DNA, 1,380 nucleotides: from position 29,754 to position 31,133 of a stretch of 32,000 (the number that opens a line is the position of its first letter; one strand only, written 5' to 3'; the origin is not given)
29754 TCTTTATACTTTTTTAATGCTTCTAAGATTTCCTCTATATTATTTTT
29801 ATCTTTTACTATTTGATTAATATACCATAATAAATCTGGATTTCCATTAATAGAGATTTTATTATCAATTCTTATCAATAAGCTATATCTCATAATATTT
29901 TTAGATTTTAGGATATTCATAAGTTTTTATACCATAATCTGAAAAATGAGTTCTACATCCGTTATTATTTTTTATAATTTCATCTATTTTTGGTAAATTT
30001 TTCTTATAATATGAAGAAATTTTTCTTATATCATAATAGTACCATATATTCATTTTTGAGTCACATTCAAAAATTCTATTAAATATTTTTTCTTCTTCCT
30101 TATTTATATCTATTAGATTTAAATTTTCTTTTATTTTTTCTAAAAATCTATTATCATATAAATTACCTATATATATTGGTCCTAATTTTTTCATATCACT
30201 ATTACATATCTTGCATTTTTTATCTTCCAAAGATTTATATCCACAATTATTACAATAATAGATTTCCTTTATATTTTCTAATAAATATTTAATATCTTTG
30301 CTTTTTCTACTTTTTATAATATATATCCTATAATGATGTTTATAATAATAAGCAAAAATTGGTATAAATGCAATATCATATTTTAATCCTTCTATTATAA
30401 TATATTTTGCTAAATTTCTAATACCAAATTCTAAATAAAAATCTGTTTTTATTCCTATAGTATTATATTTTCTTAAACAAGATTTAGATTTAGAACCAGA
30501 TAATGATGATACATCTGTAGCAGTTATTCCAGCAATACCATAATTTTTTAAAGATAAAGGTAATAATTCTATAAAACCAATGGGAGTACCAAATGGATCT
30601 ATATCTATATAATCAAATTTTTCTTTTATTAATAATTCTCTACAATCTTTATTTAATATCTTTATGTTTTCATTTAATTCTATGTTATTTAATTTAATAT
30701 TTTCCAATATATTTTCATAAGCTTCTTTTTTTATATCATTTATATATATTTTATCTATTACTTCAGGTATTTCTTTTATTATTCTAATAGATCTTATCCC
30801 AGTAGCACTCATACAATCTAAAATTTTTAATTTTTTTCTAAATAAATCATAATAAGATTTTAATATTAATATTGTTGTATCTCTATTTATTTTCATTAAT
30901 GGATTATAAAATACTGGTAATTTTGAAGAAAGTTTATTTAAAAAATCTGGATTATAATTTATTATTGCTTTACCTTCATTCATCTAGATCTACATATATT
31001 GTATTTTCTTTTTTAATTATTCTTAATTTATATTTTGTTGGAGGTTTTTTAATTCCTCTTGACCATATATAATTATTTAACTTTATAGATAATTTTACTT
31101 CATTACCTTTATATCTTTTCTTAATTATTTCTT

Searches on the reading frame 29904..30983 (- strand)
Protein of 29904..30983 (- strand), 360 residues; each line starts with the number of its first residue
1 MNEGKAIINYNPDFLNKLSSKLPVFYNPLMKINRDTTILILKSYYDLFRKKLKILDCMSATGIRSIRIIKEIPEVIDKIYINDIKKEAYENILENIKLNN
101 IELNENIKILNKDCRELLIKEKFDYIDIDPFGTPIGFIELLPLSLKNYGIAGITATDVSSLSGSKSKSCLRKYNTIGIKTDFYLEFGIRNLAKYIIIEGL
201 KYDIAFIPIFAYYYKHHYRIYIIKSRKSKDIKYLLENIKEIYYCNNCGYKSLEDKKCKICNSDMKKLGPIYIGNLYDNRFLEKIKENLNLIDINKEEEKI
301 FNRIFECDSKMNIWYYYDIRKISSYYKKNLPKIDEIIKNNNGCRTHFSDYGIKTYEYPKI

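Call 76: search_protein_families(library=pfam, proteins=[window:29904-30983:-], max_evalue=0.001)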
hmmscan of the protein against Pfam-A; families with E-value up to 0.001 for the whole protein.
window:29904-30983:- (360 aa): 2 families
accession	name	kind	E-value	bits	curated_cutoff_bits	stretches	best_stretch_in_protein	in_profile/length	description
PF02005.22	TRM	-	1.8e-83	281.3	27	1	12-354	8-364/376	N2,N2-dimethylguanosine tRNA methyltransferase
PF02475.24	TRM5-TYW2_MTfase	-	0.0003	21.2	28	1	76-146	60-128/164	TRM5/TYW2 methyltransferase domain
